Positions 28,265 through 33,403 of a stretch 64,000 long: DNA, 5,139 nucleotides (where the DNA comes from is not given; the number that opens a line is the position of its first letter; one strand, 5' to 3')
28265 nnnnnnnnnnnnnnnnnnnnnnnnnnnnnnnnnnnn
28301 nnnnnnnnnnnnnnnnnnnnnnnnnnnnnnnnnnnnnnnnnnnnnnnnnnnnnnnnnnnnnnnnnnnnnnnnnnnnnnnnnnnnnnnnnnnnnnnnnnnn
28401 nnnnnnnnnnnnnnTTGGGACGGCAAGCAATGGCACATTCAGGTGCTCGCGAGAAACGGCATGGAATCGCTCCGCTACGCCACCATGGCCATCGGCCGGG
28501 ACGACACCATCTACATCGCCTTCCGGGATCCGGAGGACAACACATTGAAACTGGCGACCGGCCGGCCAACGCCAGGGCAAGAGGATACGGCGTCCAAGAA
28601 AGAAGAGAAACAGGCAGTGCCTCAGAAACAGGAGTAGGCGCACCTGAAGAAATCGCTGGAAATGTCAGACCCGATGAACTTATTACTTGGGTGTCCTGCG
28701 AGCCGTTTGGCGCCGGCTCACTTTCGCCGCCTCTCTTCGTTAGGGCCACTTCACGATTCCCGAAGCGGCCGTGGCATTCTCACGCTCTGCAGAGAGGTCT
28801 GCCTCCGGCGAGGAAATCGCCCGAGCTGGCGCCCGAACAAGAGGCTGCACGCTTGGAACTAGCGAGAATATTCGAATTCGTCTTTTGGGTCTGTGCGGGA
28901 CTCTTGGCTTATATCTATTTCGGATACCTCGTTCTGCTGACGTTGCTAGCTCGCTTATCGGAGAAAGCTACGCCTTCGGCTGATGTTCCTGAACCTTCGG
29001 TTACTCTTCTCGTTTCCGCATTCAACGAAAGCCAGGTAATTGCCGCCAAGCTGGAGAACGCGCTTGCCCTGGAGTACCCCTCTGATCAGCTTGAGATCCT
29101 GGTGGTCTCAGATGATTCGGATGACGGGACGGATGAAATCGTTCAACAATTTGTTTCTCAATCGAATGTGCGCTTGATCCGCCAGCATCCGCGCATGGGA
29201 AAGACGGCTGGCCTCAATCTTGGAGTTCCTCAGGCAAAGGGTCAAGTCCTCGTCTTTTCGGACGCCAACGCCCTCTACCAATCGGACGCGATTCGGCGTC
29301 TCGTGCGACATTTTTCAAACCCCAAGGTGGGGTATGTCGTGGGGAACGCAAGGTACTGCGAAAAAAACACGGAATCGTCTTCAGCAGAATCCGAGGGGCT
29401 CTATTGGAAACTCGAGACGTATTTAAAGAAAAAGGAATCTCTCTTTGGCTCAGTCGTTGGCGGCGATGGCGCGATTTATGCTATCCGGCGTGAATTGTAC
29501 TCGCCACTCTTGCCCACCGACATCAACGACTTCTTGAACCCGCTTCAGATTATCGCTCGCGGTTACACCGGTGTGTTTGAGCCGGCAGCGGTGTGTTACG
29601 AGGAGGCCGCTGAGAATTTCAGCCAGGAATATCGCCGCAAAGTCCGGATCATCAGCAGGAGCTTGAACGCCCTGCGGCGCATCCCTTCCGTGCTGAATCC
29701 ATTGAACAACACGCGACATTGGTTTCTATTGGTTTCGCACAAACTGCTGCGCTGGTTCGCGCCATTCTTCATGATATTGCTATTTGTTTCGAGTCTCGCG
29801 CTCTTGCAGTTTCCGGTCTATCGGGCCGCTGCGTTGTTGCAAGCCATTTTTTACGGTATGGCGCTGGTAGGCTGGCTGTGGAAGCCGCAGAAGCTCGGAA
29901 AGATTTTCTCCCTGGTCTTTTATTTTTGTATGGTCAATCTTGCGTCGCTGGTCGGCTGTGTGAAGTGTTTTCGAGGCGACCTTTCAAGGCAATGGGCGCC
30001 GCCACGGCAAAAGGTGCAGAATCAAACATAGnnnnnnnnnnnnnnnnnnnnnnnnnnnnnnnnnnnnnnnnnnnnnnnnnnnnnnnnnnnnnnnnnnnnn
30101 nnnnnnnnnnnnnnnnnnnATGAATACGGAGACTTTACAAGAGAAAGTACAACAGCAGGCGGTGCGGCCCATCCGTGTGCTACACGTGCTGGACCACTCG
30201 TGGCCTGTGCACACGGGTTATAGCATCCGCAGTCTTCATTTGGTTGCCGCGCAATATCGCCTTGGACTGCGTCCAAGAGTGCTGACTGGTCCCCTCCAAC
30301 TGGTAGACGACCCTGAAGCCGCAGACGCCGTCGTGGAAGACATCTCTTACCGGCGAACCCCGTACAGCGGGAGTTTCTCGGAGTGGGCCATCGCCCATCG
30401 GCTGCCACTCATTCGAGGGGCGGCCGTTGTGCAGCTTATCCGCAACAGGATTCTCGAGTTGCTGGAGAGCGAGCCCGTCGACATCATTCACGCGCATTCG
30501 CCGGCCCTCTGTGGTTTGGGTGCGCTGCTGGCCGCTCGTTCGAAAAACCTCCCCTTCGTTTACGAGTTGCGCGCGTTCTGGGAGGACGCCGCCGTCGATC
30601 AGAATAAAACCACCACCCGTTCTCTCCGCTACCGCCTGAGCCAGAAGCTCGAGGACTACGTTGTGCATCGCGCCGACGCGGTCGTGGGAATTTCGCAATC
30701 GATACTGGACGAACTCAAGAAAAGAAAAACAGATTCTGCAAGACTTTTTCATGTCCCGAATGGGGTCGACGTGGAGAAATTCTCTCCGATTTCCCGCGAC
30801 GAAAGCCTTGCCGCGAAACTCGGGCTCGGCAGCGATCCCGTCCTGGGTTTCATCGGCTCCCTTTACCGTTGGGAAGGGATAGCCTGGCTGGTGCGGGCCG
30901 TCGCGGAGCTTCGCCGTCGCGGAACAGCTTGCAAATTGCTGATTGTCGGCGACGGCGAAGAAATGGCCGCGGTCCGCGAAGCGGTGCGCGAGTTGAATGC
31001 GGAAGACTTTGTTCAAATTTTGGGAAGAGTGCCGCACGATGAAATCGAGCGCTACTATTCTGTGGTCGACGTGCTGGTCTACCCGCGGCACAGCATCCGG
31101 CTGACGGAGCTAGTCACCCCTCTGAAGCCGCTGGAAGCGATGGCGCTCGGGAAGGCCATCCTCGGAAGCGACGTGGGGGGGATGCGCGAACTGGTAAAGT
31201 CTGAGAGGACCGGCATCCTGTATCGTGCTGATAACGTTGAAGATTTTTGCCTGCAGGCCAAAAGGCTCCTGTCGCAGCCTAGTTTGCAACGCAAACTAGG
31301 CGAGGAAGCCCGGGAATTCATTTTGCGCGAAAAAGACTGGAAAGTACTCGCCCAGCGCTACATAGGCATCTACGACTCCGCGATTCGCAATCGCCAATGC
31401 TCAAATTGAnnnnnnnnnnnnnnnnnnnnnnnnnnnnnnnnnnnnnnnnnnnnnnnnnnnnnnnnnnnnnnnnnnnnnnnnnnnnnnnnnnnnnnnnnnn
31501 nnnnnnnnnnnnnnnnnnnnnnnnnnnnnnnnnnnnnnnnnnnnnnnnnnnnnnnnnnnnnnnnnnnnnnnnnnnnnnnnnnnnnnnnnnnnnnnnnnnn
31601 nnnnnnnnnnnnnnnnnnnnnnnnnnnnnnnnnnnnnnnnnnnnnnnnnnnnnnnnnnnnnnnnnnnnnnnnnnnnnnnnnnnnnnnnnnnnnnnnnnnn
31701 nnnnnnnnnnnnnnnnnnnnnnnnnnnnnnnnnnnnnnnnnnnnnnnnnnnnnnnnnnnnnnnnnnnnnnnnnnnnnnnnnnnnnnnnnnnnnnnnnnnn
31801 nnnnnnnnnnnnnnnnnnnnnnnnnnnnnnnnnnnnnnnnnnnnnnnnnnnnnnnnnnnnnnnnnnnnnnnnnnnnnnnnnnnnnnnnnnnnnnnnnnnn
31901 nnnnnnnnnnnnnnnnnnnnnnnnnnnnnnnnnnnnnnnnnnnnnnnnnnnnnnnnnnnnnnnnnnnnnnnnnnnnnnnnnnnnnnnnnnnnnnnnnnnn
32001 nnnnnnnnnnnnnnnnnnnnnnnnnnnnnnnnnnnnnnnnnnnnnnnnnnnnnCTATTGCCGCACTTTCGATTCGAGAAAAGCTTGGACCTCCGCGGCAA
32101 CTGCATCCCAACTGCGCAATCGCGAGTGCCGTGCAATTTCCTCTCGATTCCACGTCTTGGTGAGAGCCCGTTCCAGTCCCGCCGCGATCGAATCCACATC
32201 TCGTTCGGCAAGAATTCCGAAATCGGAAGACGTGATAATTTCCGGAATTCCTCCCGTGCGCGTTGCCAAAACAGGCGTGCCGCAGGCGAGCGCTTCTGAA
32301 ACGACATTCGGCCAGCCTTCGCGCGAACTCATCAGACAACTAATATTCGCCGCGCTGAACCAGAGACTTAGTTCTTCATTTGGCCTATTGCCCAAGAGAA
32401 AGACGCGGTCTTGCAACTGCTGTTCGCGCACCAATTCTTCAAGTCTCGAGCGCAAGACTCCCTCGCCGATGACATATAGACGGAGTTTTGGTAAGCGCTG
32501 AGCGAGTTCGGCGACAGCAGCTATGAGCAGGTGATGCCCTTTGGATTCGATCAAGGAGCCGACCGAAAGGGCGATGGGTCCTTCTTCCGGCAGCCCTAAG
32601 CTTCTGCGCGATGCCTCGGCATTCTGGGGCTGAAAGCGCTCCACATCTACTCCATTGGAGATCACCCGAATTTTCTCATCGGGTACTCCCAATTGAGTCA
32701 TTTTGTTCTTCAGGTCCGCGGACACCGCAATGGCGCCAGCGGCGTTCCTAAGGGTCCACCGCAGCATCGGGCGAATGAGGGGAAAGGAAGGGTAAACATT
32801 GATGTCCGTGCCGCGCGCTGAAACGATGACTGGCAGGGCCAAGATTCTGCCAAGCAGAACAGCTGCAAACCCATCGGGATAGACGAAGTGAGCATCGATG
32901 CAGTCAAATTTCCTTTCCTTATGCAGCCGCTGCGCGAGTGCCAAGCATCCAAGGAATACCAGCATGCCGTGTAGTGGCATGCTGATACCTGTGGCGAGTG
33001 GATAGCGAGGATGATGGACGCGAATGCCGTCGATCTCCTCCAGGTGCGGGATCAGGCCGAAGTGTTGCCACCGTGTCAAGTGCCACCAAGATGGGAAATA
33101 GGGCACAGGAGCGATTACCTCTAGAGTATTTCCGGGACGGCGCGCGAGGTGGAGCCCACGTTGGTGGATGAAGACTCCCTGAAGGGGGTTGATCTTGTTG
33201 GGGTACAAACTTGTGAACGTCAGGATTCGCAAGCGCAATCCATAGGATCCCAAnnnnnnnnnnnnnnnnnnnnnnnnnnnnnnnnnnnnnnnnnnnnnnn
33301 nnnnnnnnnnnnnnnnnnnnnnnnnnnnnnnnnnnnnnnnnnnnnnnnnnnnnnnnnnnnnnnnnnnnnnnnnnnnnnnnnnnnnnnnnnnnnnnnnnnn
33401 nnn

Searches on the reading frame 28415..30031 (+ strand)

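Call 6: search_protein_families(library=ncbifam, proteins=[window:28415-30031:+], max_evalue=0.00001)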
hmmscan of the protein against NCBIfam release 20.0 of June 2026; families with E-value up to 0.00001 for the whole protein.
window:28415-30031:+ (538 aa): 16 families
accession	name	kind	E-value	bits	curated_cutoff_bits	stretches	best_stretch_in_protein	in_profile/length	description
TIGR03937.1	PgaC_IcaA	equivalog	7.9e-27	94.2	422.3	1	157-468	15-322/407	poly-beta-1,6-N-acetyl-D-glucosamine synthase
TIGR03965.1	mycofact_glyco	equivalog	7.1e-17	61.4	280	1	188-310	68-189/467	mycofactocin biosynthesis glycosyltransferase MftF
NF041875.1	EPS_EpsD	equivalog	5.4e-11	42.5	370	1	199-310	4-114/325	exopolysaccharide biosynthesis glycosyltransferase EpsD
TIGR03111.1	glyc2_xrt_Gpos1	hypoth_equivalog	3.6e-10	39.2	363.95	1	155-308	10-165/439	TIGR03111 family XrtG-associated glycosyltransferase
TIGR03469.1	HpnB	hypoth_equivalog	1e-09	37.9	379.25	1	188-304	38-164/386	hopene-associated glycosyltransferase HpnB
NF007482.0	PRK10073.1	equivalog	1.4e-09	37.4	423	1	194-322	6-132/334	glycosyltransferase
NF041865.1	EpsU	equivalog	2.1e-09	36.9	700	1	166-286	12-127/394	exopolysaccharide biosynthesis GT2 family glycosyltransferase EpsU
TIGR04242.1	nodulat_NodC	equivalog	3.6e-09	36.1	550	1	163-359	16-215/395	chitooligosaccharide synthase NodC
NF050050.1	ProtGlycPglI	equivalog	1.6e-08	34.3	500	1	194-349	2-154/306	GalNAc(5)-diNAcBac-PP-undecaprenol beta-1,3-glucosyltransferase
TIGR04283.1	glyco_like_mftF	equivalog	2.8e-08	33.6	182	1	198-304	3-101/221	TIGR04283 family arsenosugar biosynthesis glycosyltransferase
NF047588.1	GlcsyltransPgfSStrep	equivalog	1.3e-07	31.1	500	1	196-315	3-122/308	glycosyltransferase PgfS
TIGR03472.1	HpnI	equivalog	5.1e-07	28.8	310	1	161-308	8-159/373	bacteriohopanetetrol glucosamine biosynthesis glycosyltransferase HpnI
NF058614.1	PPMAGASynPpgS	equivalog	8.2e-07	28.7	370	1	196-322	2-122/226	polyprenyl-phospho-N-acetylgalactosaminyl synthase PpgS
NF053846.1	glyco_with_XrtP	equivalog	9.8e-07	27.8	520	1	163-270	11-118/440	XrtP-associated glycosyltransferase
NF047683.1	TeichurnBiosyTuaG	equivalog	1.1e-06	28.5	400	1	193-318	5-129/252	teichuronic acid biosynthesis protein TuaG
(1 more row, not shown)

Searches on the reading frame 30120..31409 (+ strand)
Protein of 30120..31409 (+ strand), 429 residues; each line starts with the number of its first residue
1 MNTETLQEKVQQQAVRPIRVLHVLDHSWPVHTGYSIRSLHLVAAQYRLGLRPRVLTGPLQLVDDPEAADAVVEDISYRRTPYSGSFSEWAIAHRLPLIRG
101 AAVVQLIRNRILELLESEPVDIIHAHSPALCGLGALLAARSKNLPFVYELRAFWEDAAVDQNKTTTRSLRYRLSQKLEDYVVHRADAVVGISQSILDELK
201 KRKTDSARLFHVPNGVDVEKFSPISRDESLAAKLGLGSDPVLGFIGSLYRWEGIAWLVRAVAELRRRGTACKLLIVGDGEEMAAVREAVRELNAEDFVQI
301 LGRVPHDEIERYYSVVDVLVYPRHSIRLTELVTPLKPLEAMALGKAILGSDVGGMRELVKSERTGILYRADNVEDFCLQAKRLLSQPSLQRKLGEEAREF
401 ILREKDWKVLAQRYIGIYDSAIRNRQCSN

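Call 6: search_protein_families(library=ncbifam, proteins=[window:30120-31409:+], max_evalue=0.00001)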
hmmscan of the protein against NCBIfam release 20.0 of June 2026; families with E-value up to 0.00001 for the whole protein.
window:30120-31409:+ (429 aa): 29 families (the best 25 are shown)
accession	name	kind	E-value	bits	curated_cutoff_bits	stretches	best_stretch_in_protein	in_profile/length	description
TIGR04063.1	stp3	hypoth_equivalog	1.7e-128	428.9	442.05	1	19-421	1-395/397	TIGR04063 family PEP-CTERM/XrtA system glycosyltransferase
TIGR03999.1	thiol_BshA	equivalog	2.7e-28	98.9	273.7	1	108-421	73-373/375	N-acetyl-alpha-D-glucosaminyl L-malate synthase BshA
TIGR03088.1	stp2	hypoth_equivalog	7.5e-27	94.3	409.05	1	161-420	116-372/374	TIGR03088 family PEP-CTERM/XrtA system glycosyltransferase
TIGR03449.1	mycothiol_MshA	equivalog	7.7e-26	90.9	462.5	1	119-422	102-404/406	D-inositol-3-phosphate glycosyltransferase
TIGR02149.1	glgA_Coryne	subfamily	8.9e-26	90.9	302.4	1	119-420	83-389/391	glycogen synthase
NF038229.1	Glyco4_Geo_Pelo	equivalog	2.3e-25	89.3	400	1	108-421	44-336/338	GPMC system family 4 glycosyltransferase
NF041876.1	EPS_EpsE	equivalog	2.3e-24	86.4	400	1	108-408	102-383/389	exopolysaccharide biosynthesis GT4 family glycosyltransferase EpsE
NF038298.1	EPS_HpsO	equivalog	1.1e-21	77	575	1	176-420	138-386/388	hormogonium polysaccharide biosynthesis glycosyltransferase HpsO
NF047676.1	TeichurnBiosyTuaH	equivalog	2.5e-20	72.7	550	1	147-412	122-378/384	teichuronic acid biosynthesis protein TuaH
NF007640.0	PRK10307.1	subfamily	7.8e-20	71.2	276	1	119-409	107-395/411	WcaI family glycosyltransferase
NF049988.1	MGlcDAGSynMgs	equivalog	1.3e-19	70.9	400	1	101-404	69-371/398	alpha-monoglucosyldiacylglycerol synthase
NF047684.1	TeichurnBiosyTuaC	equivalog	1.3e-19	70.4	550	1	110-418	97-386/391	teichuronic acid biosynthesis protein TuaC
NF053787.1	GlcN_PG_synth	equivalog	9.4e-19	67.5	480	1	105-420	68-358/361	N-acetylglucosaminyl phosphatidylglycerol synthase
NF012028.0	PRK15484.1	subfamily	2.1e-18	66.6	618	1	191-414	145-371/380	lipopolysaccharide N-acetylglucosaminyltransferase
TIGR03087.1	stp1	hypoth_equivalog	2e-16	60.2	316.65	1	171-409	156-385/397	TIGR03087 family PEP-CTERM/XrtA system glycosyltransferase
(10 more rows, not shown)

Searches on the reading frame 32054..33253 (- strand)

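Call 6: search_protein_families(library=ncbifam, proteins=[window:32054-33253:-], max_evalue=0.00001)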
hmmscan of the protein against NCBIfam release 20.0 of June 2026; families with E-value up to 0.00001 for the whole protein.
window:32054-33253:- (399 aa): 35 families (the best 25 are shown)
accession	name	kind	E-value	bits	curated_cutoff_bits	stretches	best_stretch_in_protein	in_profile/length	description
NF047684.1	TeichurnBiosyTuaC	equivalog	6.6e-48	163.6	550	1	9-375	2-363/391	teichuronic acid biosynthesis protein TuaC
TIGR03999.1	thiol_BshA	equivalog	4.1e-36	124.7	273.7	1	110-379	79-351/375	N-acetyl-alpha-D-glucosaminyl L-malate synthase BshA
TIGR03088.1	stp2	hypoth_equivalog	3.4e-31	108.6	409.05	1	175-380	141-352/374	TIGR03088 family PEP-CTERM/XrtA system glycosyltransferase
TIGR03449.1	mycothiol_MshA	equivalog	1.6e-29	103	462.5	1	181-393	176-400/406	D-inositol-3-phosphate glycosyltransferase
NF041876.1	EPS_EpsE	equivalog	1.3e-28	100.4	400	1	168-385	159-380/389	exopolysaccharide biosynthesis GT4 family glycosyltransferase EpsE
TIGR04063.1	stp3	hypoth_equivalog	4.3e-26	91.7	442.05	1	57-378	35-372/397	TIGR04063 family PEP-CTERM/XrtA system glycosyltransferase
TIGR04047.1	MSMEG_0565_glyc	hypoth_equivalog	5.9e-26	91.4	259.85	1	168-388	136-366/373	MSMEG_0565 family glycosyltransferase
NF050063.1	ProtGlycPglJ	equivalog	1e-24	87.4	500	1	112-380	79-346/363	N-acetylgalactosamine-N,N'-diacetylbacillosaminyl-diphospho-undecaprenol 4-alpha-N-acetylgalactosaminyltransferase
TIGR04005.1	wcaL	equivalog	7.9e-21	74.4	537.6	1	147-361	151-365/406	colanic acid biosynthesis glycosyltransferase WcaL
TIGR04157.1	glyco_rSAM_CFB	subfamily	1.8e-20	73.3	400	1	172-346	171-345/406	TIGR04157 family glycosyltransferase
TIGR02149.1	glgA_Coryne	subfamily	1.2e-18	67.4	302.4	1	167-375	141-360/391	glycogen synthase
NF038229.1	Glyco4_Geo_Pelo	equivalog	1.4e-17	63.7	400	1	112-382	52-319/338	GPMC system family 4 glycosyltransferase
NF012028.0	PRK15484.1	subfamily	1.5e-17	63.7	618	1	176-384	144-366/380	lipopolysaccharide N-acetylglucosaminyltransferase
NF046085.1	XrtY_assoc_Gly1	equivalog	3.1e-17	62.5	400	1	134-377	118-360/387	XrtY-associated glycosyltransferase XYAG1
NF011726.0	PRK15179.1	equivalog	4.6e-17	61.6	733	1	187-380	476-673/694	Vi polysaccharide biosynthesis protein TviE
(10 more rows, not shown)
